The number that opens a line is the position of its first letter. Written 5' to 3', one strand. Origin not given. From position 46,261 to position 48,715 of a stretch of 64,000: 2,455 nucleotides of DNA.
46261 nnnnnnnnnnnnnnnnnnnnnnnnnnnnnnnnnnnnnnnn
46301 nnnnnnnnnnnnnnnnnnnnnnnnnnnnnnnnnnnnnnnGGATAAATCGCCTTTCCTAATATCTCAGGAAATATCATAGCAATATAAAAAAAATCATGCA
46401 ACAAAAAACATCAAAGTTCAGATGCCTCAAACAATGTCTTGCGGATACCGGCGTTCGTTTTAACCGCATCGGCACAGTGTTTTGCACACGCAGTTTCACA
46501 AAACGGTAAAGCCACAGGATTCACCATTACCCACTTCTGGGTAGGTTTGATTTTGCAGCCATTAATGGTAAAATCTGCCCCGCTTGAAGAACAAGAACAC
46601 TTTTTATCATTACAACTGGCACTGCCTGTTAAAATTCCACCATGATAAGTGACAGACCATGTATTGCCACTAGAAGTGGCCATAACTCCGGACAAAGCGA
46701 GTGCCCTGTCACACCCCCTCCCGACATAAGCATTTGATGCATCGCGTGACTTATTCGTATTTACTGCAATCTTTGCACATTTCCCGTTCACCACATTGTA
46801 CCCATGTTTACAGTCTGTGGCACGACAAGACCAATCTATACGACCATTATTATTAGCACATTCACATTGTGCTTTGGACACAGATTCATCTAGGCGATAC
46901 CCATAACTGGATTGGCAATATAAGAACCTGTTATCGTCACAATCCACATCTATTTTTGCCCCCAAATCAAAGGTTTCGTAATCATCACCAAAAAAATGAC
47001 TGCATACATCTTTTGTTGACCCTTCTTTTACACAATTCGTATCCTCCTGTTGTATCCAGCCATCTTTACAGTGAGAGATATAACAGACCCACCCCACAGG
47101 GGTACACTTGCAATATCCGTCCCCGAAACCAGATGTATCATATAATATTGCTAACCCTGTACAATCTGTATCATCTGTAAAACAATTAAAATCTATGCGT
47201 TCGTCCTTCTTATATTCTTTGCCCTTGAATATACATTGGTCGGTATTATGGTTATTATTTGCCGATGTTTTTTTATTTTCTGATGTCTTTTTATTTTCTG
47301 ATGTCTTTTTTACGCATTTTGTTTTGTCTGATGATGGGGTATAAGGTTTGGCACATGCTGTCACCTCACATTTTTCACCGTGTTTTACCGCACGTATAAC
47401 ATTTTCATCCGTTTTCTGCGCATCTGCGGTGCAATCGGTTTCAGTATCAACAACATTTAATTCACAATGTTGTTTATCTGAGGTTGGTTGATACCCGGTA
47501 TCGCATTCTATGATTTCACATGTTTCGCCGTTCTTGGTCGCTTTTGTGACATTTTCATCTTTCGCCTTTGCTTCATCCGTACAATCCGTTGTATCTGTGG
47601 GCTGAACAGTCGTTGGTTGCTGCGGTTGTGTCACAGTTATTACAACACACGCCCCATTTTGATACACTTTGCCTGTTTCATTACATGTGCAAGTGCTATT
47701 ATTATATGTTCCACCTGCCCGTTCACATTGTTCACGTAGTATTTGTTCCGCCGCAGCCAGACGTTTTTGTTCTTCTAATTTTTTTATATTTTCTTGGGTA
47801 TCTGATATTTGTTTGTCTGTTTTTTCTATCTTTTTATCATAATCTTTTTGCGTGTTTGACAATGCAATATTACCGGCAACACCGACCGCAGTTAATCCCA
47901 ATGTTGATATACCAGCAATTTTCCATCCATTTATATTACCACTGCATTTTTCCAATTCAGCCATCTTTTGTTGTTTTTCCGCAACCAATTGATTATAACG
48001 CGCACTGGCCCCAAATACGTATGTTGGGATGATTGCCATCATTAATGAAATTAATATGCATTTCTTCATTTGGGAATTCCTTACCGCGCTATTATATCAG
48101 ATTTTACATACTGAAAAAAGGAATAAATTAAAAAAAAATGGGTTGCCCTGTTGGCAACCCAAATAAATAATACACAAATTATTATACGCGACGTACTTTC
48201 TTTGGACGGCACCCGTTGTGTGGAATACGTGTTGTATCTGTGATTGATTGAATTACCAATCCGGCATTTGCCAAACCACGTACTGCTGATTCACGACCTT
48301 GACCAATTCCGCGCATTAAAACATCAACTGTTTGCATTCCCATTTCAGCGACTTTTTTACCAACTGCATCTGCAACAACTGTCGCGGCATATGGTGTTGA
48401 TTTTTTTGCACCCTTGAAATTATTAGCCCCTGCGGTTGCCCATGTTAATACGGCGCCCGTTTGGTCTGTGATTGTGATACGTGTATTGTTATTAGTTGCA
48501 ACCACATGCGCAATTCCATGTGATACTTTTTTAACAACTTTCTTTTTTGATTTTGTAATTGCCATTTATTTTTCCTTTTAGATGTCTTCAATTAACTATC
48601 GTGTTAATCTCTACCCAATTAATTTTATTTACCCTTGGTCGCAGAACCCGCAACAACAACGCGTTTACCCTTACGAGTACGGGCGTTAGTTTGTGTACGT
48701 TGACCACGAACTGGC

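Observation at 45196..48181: Two cysteine-rich secreted-protein genes inserted between rpsK and rpoA, apparently splitting the alpha operon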

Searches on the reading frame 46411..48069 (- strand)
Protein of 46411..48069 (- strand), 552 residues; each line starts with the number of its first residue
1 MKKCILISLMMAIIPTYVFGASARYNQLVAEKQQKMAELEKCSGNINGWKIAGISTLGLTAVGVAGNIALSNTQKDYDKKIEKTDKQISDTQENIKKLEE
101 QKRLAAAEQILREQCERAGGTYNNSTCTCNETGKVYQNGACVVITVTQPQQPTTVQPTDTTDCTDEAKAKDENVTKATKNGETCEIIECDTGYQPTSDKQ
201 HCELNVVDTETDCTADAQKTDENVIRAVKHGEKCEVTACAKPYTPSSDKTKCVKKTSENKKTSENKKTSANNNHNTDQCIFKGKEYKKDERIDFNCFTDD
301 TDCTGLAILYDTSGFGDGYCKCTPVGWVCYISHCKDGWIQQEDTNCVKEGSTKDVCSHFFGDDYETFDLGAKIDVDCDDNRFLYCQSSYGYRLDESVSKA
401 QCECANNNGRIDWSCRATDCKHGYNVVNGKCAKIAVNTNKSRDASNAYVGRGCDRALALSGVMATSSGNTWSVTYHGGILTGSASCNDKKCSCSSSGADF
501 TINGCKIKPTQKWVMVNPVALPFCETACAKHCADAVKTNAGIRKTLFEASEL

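Call 5: search_protein_families(library=pfam, proteins=[window:46411-48069:-], max_evalue=0.1)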
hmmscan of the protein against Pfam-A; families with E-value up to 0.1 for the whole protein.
window:46411-48069:- (552 aa): 2 families
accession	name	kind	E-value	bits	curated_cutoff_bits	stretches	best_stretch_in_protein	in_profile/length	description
PF21671.2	CPL1-like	-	0.022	15.3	27.4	1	210-253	22-60/60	Protein CPL1-like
PF03357.26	Snf7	-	0.036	14.2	27.3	1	69-113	5-49/171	Snf7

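Call 11: find_homologous_proteins(query=window:46411-48069:-)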
Query window:46411-48069:- (552 aa): 113 proteins with E <= 0.001 among 8000 candidates.
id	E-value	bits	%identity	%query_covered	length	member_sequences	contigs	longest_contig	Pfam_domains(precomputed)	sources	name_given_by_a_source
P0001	0.0e+0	1065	86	100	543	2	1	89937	-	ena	-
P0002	1.0e-130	455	75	47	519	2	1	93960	PF21671.3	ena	-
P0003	3.7e-114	401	51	66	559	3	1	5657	-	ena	-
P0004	1.1e-49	188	45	48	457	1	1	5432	-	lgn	-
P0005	6.5e-47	179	31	99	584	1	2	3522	-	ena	-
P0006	1.5e-45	174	37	61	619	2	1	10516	-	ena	-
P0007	1.2e-42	164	37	51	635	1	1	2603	-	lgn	-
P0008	1.3e-41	161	45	35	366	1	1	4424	-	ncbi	-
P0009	1.8e-28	118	37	46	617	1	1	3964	-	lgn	-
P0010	4.2e-28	116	45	26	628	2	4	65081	-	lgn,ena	-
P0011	1.5e-26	111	34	51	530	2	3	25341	-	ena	-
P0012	1.5e-25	108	58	19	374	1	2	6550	-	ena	-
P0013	1.6e-25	108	50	24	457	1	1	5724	-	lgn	-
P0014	2.8e-25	107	59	17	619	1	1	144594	-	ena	-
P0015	4.9e-25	106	54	22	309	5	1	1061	-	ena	-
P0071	1.3e-14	72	37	24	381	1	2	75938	-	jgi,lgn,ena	-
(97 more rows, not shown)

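Call 12: find_encoding_contigs(protein=P0001, flank=6000, max_places=3)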
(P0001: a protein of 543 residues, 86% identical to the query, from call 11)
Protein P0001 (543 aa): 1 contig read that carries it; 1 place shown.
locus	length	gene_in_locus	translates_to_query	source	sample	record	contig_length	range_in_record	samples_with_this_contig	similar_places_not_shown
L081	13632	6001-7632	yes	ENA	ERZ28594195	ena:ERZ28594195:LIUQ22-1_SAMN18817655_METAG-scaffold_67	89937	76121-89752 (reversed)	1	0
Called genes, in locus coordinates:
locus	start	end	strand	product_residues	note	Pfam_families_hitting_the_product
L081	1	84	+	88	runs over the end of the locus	?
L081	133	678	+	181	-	PF00281:Ribosomal_L5, PF00673:Ribosomal_L5_C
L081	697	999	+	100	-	PF00253:Ribosomal_S14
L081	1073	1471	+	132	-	PF00410:Ribosomal_S8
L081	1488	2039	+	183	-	PF00347:Ribosomal_L6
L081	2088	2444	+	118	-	PF00861:Ribosomal_L18p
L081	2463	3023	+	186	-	PF00333:Ribosomal_S5, PF03719:Ribosomal_S5_C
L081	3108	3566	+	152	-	PF00828:Ribosomal_L27A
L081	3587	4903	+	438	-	PF00344:SecY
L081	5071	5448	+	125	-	PF00416:Ribosomal_S13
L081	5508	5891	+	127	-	PF00411:Ribosomal_S11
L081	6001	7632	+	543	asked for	-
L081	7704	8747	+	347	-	-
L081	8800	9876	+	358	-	PF01193:RNA_pol_L, PF01000:RNA_pol_A_bac, PF03118:RNA_pol_A_CTD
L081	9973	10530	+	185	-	PF01196:Ribosomal_L17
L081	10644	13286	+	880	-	-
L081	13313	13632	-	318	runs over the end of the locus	-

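Call 13: find_encoding_contigs(protein=P0002, flank=6000, max_places=3)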
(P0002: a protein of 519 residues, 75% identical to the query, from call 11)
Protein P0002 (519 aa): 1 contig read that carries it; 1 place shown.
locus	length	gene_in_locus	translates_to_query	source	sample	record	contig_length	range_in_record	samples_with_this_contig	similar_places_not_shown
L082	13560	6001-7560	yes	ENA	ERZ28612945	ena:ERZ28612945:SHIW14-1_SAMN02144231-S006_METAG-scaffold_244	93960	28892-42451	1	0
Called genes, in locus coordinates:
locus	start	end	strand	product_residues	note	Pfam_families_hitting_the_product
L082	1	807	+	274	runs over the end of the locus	PF01370:Epimerase, PF04321:RmlD_sub_bind, PF02719:Polysacc_synt_2 (weak), PF07993:NAD_binding_4 (weak), PF16363:GDP_Man_Dehyd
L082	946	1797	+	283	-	-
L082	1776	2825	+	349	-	-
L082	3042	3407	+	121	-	-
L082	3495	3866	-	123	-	-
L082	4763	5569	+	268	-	PF02811:PHP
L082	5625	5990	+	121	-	-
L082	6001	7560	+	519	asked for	PF21671:CPL1-like (faint)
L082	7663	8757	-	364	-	PF00691:OmpA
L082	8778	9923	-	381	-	-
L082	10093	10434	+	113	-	PF01250:Ribosomal_S6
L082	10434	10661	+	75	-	PF01084:Ribosomal_S18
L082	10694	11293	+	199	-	PF01281:Ribosomal_L9_N, PF03948:Ribosomal_L9_C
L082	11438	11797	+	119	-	PF09479:Flg_new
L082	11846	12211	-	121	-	PF03840:SecG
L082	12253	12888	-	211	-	PF14622:Ribonucleas_3_3, PF00636:Ribonuclease_3, PF00035:dsrm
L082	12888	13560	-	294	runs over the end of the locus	PF10502:Peptidase_S26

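Call 17: list_cluster_members(proteins=[P0114, window:46411-48069:-, window:40717-43401:-])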
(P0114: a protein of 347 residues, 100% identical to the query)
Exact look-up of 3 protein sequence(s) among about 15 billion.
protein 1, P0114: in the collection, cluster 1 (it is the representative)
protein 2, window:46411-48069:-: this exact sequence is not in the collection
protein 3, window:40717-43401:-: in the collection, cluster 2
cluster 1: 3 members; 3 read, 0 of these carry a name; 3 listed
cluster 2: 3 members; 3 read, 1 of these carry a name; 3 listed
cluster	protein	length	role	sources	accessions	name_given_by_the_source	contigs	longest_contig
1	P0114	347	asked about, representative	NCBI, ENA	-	-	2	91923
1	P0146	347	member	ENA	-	-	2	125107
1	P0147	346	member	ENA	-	-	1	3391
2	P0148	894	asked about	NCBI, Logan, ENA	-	-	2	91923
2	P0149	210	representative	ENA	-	-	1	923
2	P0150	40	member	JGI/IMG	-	predicted AAA+ superfamily ATPase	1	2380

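Call 31: search_protein_families(library=ncbifam, proteins=[window:46411-48069:-], max_evalue=0.1)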
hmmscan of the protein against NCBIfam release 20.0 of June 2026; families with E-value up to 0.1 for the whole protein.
window:46411-48069:- (552 aa): 0 families

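Call 36: predict_structure(alignment_id=A1)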
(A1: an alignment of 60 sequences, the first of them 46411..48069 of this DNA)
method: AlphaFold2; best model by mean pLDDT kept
length: 552 residues; sequences in the alignment: 60
mean_pLDDT: 69.7   pTM: 0.28
mean pLDDT of the five models: 69.7, 68.4, 68.3, 65.2, 65.2
residues with pLDDT >= 90: 102; 70-90: 223; 50-70: 92; < 50: 135
segments of 3 or more residues with pLDDT < 50: 44-66, 145-159, 258-274, 299-309, 352-397, 434-451, 550-552
pLDDT, mean of each block of 10 residues (from residue 1): 66 60 69 74 46 37 51 75 86 88 89 87 89 70 51 41 93 96 95 94 76 96 97 96 96 77 32 63 87 63 47 76 87 82 72 38 33 32 41 50 73 77 71 44 30 51 79 80 84 79 71 70 77 85 70 35
secondary structure, 60 per line:
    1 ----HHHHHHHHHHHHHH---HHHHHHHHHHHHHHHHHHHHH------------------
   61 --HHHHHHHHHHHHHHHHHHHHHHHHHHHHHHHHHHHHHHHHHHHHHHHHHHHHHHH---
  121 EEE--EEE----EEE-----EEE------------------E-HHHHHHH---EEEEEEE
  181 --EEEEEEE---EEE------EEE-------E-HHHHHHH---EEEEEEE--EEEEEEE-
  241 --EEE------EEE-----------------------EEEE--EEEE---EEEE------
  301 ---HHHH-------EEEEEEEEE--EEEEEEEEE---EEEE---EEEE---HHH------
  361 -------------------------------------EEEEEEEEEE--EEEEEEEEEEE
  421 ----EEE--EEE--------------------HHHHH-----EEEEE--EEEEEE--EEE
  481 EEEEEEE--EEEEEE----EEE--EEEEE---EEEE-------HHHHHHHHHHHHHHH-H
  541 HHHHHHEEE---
elements in order: H5-18 H22-42 H63-117 E121-123 E126-128 E133-135 E141-143 H164-170 E174-180 E183-189 E193-195 E202-204 H214-220 E224-230 E233-239 E243-245 E252-254 E278-281 E284-287 E291-294 H304-307 E315-323 E326-334 E338-341 E345-348 E398-407 E410-420 E425-427 E430-432 H453-457 E463-467 E470-475 E478-487 E490-495 E500-502 E505-509 E513-516 H524-538 H540-546 E547-549

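Call 41: fold_search(model_id=the predicted structure, library=pdb)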
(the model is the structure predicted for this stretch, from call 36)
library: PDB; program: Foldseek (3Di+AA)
matches with E <= 10: 158; with E <= 0.001: 0
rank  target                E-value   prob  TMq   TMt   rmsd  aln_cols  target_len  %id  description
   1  3cal_C                5.3e-01  0.30  0.07  0.35  12.4       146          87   14  Crystal structure of the second and third fibronectin F1 modules in complex with a fragment of staphylococcus aureus f (released 2008-08-05)
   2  4zgf                  9.3e-01  0.28  0.08  0.27  10.2        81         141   12  Crystal structure of a duf4847 family protein (BVU_2626) from Bacteroides vulgatus ATCC 8482 at 1.00 A resolution (released 2015-05-06)
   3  3cal_A                9.8e-01  0.72  0.07  0.35   3.5        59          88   17  Crystal structure of the second and third fibronectin F1 modules in complex with a fragment of staphylococcus aureus f (released 2008-08-05)
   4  6e5w_D                1.9e+00  0.05  0.06  0.17  11.1       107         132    8  Crystal structure of human cellular retinol binding protein 3 in complex with abnormal-cannabidiol (abn-CBD) (released 2019-02-13)
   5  9df8_A                2.0e+00  0.06  0.06  0.17   9.8        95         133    8  Q108K:K40L:T51V:T53C:R58A:Y19W:Q38L:Q4A:T29L mutant of hCRBPII bound to FR1V and irradiated with UV light at pH 3.0 (released 2025-09-03)
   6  8uu4_G                2.2e+00  0.14  0.07  0.19  10.9        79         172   15  Cryo-EM structure of the Listeria innocua 70S ribosome in complex with HPF (structure I-A) (released 2024-02-28)
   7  1ofg_A                2.2e+00  0.04  0.06  0.08  12.8        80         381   15  GLUCOSE-FRUCTOSE OXIDOREDUCTASE (released 1997-04-21)
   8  3t3l                  2.3e+00  0.07  0.06  0.21  10.7        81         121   20  1.15 A structure of human frataxin variant Q153A (released 2011-08-10)
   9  8w02_A                2.3e+00  0.05  0.06  0.16   9.7       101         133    9  Q108K:K40L:T51V:T53S:R58W mutant of hCRBPII bound to synthetic fluorophore TD-1V (released 2024-04-03)
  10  7ucv_A                2.3e+00  0.03  0.05  0.15  17.9       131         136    6  The Crystal Structure of Apo Domain-Swapped Dimer Q108K:T51D:A28CL36C R58:H:H:H:N59 HCRBPII with Histidine Insertion i (released 2023-10-18)
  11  4uxg_H                2.4e+00  0.01  0.06  0.08  28.1       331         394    9  Crystal structure of the carboxy-terminal region of the bacteriophage T4 proximal long tail fibre protein gp34, R32 na (released 2015-09-30)
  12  9a3x_B                2.5e+00  0.07  0.06  0.26  12.8       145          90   14  Predicted model of tissue transglutaminase 2 (TG2) in complex with plasma fibronectin type I modules 2 and 3 (FNI2-3) (released 2024-02-02)
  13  1opa_A                2.5e+00  0.03  0.06  0.16  10.9       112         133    7  THE CRYSTAL STRUCTURES OF HOLO-AND APO-CELLULAR RETINOL BINDING PROTEIN II (released 1993-10-31)
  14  4gl9_E                2.7e+00  0.13  0.06  0.23   3.7        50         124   20  Crystal structure of inhibitory protein SOCS3 in complex with JAK2 kinase domain and fragment of GP130 intracellular d (released 2013-03-06)
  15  1rl6                  2.7e+00  0.13  0.05  0.14   8.6        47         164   21  RIBOSOMAL PROTEIN L6 (released 1999-02-02)
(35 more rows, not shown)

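Call 51: find_encoding_contigs(protein=P0071, flank=8000, max_places=2)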
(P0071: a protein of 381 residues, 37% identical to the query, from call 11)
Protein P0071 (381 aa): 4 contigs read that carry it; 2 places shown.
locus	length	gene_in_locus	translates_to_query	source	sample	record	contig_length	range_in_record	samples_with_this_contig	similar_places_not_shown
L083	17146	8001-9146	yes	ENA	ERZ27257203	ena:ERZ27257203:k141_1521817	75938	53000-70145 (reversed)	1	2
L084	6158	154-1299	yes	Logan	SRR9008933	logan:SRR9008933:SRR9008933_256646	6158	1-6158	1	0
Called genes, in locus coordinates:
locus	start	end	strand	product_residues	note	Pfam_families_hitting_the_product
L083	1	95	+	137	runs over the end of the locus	PF00252:Ribosomal_L16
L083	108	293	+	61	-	PF00831:Ribosomal_L29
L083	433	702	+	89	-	PF00366:Ribosomal_S17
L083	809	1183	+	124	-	PF00238:Ribosomal_L14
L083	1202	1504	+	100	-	PF00467:KOW (weak), PF17136:ribosomal_L24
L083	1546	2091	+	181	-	PF00281:Ribosomal_L5, PF00673:Ribosomal_L5_C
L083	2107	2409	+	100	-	PF00253:Ribosomal_S14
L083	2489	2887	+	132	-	PF00410:Ribosomal_S8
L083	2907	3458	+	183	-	PF00347:Ribosomal_L6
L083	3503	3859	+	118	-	PF00861:Ribosomal_L18p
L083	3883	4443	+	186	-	PF00333:Ribosomal_S5, PF03719:Ribosomal_S5_C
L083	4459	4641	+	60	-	PF00327:Ribosomal_L30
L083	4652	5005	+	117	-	-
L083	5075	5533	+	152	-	PF00828:Ribosomal_L27A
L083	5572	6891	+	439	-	PF00344:SecY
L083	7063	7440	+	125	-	PF00416:Ribosomal_S13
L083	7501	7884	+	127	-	PF00411:Ribosomal_S11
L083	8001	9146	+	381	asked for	-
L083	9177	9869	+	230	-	-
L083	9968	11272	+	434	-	-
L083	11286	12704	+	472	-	-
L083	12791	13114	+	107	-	-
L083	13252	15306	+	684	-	-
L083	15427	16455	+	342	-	PF01193:RNA_pol_L, PF01000:RNA_pol_A_bac, PF03118:RNA_pol_A_CTD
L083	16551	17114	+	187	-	PF01196:Ribosomal_L17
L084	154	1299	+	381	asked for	-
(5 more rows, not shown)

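Call 52: find_encoding_contigs(protein=P0014, flank=6000, max_places=2)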
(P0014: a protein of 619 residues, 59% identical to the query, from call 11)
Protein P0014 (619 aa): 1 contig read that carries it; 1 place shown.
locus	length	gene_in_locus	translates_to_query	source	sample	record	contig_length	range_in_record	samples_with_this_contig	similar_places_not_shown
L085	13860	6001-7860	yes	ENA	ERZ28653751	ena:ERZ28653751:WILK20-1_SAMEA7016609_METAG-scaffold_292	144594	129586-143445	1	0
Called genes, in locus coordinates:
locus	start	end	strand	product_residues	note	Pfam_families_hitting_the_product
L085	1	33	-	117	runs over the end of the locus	PF00719:Pyrophosphatase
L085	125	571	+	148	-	PF13527:Acetyltransf_9, PF17013:Acetyltransf_15 (weak), PF00583:Acetyltransf_1, PF13673:Acetyltransf_10, PF13508:Acetyltransf_7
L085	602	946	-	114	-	-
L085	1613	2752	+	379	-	-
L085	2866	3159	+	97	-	-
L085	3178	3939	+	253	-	-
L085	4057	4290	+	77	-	-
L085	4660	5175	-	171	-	-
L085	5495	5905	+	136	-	-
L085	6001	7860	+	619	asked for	-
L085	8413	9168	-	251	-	PF08241:Methyltransf_11, PF13649:Methyltransf_25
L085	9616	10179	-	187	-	PF06821:Ser_hydrolase (faint), PF12146:Hydrolase_4 (weak), PF00561:Abhydrolase_1 (weak)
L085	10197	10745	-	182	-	PF13302:Acetyltransf_3 (weak), PF13420:Acetyltransf_4, PF00583:Acetyltransf_1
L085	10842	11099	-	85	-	-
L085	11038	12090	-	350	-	-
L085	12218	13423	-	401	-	-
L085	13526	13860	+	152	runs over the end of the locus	-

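Call 55: search_protein_families(library=pfam, proteins=[L083:13252-15306:+, L083:9968-11272:+], max_evalue=0.01)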
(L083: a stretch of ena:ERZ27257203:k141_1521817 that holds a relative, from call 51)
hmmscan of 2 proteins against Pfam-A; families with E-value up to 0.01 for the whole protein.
L083:13252-15306:+ (684 aa): 1 family
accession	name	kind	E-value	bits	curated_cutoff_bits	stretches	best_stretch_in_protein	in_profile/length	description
PF03153.18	TFIIA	-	0.0024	18.3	36.2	1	97-242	150-297/415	Transcription factor IIA, alpha/beta subunit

L083:9968-11272:+ (434 aa): 0 families

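Call 62: search_protein_families(library=phrogs, proteins=[window:46411-48069:-], max_evalue=0.01)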
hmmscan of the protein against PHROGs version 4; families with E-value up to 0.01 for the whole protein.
window:46411-48069:- (552 aa): 0 families

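Call 65: search_solved_structures(query=A1, max_evalue=1)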
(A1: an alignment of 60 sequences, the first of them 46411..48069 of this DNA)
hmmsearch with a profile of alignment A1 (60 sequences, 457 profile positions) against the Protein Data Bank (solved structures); distinct sequences matched with E-value up to 1: 9.
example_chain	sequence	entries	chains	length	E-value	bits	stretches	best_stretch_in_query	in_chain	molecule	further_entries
6w6l_6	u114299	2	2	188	0.019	17.6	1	75-121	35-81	Calcium load-activated calcium channel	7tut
30dr_S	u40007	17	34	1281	0.042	16.5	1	69-140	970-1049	Dynactin subunit 1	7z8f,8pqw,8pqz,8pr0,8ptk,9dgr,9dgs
6znl_Z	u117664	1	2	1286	0.042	16.5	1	69-140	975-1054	Dynactin subunit 1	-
9b7j_S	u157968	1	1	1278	0.057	16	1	69-123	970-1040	Dynactin subunit 1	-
9b7j_s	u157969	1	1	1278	0.057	16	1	69-123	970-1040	Dynactin subunit 1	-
4rsj_A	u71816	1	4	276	0.1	15.2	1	78-123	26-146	Chromosome partition protein Smc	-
10aw_A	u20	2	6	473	0.11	15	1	85-161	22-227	50 kDa outer membrane protein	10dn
4noh_A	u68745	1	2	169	0.42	13.2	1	76-150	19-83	Lipoprotein, putative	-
8t1i_B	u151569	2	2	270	0.58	12.7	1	77-144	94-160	Mediator of RNA polymerase II transcription subunit 4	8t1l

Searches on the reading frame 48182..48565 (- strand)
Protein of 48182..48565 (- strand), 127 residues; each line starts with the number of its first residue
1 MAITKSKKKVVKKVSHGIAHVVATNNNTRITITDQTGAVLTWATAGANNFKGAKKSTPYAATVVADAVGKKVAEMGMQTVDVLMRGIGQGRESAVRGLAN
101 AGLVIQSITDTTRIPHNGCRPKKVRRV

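Call 5: search_protein_families(library=pfam, proteins=[window:48182-48565:-], max_evalue=0.1)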
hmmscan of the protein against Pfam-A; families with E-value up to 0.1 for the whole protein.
window:48182-48565:- (127 aa): 1 family
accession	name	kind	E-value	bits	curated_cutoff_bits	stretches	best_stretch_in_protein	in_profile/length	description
PF00411.24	Ribosomal_S11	-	3.6e-38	130.8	25.1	1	17-126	1-110/110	Ribosomal protein S11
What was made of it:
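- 48182..48565 (-): rpsK (ribosomal protein S11), last gene of the upstream unit. Pfam Ribosomal_S11 3.6e-38 (call 5).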
